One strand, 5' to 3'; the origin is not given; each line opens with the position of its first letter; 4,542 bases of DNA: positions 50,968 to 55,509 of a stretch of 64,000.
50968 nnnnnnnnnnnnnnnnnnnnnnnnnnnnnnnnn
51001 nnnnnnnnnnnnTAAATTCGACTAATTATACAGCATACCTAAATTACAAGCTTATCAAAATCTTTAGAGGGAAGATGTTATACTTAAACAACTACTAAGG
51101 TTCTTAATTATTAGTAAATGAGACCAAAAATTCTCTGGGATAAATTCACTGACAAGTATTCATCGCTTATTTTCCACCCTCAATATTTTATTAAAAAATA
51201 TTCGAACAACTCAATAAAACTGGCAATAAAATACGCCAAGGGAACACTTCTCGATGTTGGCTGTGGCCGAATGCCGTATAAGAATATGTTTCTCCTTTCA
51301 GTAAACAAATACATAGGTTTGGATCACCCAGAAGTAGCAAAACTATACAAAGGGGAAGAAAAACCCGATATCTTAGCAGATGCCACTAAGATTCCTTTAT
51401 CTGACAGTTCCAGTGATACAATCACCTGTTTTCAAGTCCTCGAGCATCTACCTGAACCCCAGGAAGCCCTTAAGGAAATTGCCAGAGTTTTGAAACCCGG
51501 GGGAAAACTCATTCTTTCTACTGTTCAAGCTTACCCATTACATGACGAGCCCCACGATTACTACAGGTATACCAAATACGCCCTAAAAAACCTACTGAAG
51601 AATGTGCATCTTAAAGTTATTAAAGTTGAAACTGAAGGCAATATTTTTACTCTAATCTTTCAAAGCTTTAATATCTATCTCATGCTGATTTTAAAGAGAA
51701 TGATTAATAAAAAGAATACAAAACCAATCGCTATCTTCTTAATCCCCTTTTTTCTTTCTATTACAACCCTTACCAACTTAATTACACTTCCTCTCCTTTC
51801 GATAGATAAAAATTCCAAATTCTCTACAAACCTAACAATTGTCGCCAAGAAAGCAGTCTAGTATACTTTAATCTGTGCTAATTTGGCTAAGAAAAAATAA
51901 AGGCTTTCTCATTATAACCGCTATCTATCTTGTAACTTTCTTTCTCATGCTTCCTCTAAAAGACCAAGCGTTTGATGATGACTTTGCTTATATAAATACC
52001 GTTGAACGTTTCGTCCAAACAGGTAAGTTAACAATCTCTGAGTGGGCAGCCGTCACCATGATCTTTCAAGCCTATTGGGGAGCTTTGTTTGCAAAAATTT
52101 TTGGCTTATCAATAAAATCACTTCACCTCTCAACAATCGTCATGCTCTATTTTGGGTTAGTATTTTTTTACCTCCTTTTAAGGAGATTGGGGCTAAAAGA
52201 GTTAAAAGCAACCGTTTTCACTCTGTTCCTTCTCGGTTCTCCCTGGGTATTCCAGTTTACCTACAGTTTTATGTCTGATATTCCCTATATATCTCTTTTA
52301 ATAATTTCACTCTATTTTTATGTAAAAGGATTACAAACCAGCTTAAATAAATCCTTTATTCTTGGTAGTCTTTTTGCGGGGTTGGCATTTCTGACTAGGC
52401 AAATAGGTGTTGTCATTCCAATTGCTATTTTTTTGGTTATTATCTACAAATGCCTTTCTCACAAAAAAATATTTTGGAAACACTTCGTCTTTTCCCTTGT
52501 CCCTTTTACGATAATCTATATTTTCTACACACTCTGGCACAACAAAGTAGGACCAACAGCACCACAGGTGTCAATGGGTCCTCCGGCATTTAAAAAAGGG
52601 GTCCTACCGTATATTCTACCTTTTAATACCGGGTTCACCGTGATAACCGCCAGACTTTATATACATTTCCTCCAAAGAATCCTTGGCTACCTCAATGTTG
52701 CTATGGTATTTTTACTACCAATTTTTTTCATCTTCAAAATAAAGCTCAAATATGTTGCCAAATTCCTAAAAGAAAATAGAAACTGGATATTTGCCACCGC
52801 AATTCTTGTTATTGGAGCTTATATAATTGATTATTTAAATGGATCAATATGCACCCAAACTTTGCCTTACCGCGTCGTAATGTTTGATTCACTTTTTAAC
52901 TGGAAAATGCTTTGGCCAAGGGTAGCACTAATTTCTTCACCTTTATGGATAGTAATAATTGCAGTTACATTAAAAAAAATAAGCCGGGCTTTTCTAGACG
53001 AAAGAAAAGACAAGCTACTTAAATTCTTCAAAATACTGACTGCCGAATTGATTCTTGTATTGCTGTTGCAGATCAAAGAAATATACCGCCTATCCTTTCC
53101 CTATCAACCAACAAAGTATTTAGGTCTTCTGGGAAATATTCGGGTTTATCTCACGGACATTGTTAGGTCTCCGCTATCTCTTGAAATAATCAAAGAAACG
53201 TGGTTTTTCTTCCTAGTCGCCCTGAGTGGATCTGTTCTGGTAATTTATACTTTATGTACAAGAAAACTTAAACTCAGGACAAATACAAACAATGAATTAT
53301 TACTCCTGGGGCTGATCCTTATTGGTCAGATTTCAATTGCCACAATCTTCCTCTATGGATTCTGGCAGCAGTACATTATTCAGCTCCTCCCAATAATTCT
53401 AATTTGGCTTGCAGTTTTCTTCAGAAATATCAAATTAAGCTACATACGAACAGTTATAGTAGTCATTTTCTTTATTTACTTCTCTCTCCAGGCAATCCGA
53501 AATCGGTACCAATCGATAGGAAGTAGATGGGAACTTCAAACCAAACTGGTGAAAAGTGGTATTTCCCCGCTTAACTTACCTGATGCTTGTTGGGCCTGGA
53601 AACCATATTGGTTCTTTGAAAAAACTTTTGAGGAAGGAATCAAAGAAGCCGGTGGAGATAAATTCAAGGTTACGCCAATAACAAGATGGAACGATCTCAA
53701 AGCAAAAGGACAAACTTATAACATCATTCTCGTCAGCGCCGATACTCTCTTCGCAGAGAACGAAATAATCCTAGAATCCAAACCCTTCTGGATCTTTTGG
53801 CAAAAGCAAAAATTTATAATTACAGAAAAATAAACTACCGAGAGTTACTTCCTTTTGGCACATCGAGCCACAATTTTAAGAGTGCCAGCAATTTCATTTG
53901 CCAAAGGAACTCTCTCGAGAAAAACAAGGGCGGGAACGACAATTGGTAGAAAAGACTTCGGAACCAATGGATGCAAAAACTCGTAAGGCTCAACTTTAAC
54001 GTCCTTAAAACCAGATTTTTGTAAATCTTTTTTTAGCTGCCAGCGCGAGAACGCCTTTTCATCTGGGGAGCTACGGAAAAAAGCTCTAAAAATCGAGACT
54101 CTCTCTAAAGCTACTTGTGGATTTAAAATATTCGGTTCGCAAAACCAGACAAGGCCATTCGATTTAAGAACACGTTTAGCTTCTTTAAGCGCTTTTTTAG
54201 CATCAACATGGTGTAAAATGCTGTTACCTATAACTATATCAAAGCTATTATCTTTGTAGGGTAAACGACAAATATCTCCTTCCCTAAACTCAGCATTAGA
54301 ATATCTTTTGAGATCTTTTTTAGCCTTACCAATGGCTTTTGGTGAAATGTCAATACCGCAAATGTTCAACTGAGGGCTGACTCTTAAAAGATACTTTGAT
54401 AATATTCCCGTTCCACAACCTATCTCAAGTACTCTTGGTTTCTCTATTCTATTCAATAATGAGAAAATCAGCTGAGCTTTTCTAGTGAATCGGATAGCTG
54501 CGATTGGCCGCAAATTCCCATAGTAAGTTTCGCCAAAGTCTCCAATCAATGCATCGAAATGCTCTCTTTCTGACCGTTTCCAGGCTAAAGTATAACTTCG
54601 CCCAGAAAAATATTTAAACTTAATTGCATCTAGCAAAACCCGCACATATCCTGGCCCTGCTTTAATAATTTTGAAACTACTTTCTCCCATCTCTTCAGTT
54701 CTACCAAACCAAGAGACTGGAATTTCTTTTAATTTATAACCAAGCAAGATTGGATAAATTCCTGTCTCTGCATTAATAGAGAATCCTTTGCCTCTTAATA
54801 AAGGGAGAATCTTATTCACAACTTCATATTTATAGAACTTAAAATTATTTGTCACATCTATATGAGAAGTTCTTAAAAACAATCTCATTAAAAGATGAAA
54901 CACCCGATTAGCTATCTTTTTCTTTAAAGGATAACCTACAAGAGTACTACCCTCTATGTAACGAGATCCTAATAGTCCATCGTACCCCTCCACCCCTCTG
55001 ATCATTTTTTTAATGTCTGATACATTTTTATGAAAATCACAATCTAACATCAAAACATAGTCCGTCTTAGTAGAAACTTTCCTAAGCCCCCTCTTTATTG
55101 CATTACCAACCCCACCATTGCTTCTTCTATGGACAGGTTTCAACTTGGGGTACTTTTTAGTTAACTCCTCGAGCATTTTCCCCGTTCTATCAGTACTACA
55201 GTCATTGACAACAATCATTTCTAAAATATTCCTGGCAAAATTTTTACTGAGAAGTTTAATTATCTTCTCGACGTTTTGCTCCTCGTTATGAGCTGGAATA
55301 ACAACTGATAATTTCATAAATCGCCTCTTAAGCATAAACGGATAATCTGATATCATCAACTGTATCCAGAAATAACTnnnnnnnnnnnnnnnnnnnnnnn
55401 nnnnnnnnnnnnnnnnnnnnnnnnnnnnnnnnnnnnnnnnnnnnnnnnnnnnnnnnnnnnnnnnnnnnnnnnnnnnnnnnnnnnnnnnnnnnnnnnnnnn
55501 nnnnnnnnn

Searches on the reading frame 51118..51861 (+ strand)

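Call 9: search_protein_families(library=pfam, proteins=[window:51118-51861:+], max_evalue=0.001)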
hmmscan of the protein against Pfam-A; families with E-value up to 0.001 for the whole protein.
window:51118-51861:+ (247 aa): 9 families
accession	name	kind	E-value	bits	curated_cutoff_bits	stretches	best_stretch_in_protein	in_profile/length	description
PF08241.18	Methyltransf_11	-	1e-18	68.2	21.2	1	45-133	1-95/95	Methyltransferase domain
PF13489.12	Methyltransf_23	-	1.2e-13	51.5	27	1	39-152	21-135/164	Methyltransferase domain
PF13847.12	Methyltransf_31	-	1.8e-11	44.4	27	1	85-143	59-124/145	Methyltransferase domain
PF13649.12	Methyltransf_25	-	4.1e-10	40.6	27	1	45-129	2-97/97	Methyltransferase domain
PF08242.18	Methyltransf_12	-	3.2e-09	37.8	30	1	89-131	53-98/98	Methyltransferase domain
PF01209.24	Ubie_methyltran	-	1.2e-06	28.5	20.1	1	86-148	104-168/233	ubiE/COQ5 methyltransferase family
PF05148.21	Methyltransf_8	-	2.3e-05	24.8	27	1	38-137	70-160/219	Hypothetical methyltransferase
PF20922.3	Anamorsin_N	-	0.00025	21.2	27.1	1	91-135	44-89/163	Anamorsin, N-terminal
PF05219.18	DREV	-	0.00075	19.1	26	0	14-139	68-192/265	DREV methyltransferase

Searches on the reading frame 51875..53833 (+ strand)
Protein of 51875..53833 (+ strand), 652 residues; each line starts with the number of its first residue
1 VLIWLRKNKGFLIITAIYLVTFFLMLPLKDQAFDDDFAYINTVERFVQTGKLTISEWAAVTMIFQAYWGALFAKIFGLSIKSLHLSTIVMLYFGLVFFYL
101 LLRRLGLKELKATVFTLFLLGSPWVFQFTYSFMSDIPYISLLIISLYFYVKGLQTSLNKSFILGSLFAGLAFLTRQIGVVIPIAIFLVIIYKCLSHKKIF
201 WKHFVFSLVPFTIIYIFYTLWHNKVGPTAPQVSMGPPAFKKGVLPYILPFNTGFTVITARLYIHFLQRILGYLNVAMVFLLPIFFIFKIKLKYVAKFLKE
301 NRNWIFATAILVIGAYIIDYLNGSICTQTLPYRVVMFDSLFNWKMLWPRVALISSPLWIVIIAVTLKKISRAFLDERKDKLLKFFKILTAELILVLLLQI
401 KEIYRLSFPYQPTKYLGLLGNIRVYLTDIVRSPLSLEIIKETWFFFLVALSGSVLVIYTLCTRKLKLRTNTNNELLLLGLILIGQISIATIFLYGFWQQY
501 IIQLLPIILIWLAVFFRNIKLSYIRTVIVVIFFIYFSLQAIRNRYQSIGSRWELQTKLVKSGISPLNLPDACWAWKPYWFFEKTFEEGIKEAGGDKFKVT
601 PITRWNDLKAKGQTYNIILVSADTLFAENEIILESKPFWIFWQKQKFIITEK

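Call 9: search_protein_families(library=pfam, proteins=[window:51875-53833:+], max_evalue=0.001)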
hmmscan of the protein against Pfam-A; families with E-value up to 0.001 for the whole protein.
window:51875-53833:+ (652 aa): 1 family
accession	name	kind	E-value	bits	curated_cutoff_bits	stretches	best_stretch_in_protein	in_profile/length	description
PF13231.12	PMT_2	-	3.8e-10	40.6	26.1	1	66-212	7-155/160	Dolichyl-phosphate-mannose-protein mannosyltransferase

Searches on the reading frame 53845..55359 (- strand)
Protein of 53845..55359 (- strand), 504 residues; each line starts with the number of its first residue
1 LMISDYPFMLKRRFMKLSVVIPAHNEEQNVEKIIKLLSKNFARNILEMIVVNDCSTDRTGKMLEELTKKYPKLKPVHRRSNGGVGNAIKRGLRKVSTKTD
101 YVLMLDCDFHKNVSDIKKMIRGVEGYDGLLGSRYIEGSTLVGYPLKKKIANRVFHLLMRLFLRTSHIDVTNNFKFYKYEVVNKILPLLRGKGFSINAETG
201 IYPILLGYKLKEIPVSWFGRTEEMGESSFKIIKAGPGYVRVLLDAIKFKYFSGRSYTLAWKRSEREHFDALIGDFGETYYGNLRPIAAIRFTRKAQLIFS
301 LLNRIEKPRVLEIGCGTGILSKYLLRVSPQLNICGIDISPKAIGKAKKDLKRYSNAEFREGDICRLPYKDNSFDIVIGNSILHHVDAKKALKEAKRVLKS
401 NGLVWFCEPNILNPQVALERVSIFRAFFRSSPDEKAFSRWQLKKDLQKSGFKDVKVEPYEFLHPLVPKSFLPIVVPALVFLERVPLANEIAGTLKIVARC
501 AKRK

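Call 9: search_protein_families(library=pfam, proteins=[window:53845-55359:-], max_evalue=0.001)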
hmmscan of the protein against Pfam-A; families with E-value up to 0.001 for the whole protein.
window:53845-55359:- (504 aa): 13 families
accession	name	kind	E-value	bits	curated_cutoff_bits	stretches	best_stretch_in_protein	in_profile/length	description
PF00535.33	Glycos_transf_2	-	7.3e-26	91.5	23.3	1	18-184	1-167/168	Glycosyl transferase family 2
PF08241.18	Methyltransf_11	-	2.2e-25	89.6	21.2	1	311-406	1-95/95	Methyltransferase domain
PF13847.12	Methyltransf_31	-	1.7e-24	86.6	27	1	309-414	6-117/145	Methyltransferase domain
PF13649.12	Methyltransf_25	-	6.8e-24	84.8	27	1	310-402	1-97/97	Methyltransferase domain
PF08242.18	Methyltransf_12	-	4.4e-19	69.5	30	1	311-403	1-97/98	Methyltransferase domain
PF13489.12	Methyltransf_23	-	1.2e-15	58.1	27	1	297-455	12-163/164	Methyltransferase domain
PF05175.20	MTS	-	1.1e-12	48.4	23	1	295-420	20-152/170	Methyltransferase small domain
PF01209.24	Ubie_methyltran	-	4.6e-11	43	20.1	1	302-408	43-153/233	ubiE/COQ5 methyltransferase family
PF05401.17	NodS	-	2.2e-09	37.9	24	1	301-397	38-131/201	Nodulation protein S (NodS)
PF05148.21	Methyltransf_8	-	8.9e-06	26.2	27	1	355-408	105-158/219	Hypothetical methyltransferase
PF06325.19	PrmA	-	1.7e-05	25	22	1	308-404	163-256/296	Ribosomal protein L11 methyltransferase (PrmA)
PF10111.15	Glyco_tranf_2_2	-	2.1e-05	24.6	27.3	1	18-120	1-103/276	Glycosyltransferase like family 2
PF00891.24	Methyltransf_2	-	8.4e-05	22.4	22.3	1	308-406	64-164/210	O-methyltransferase domain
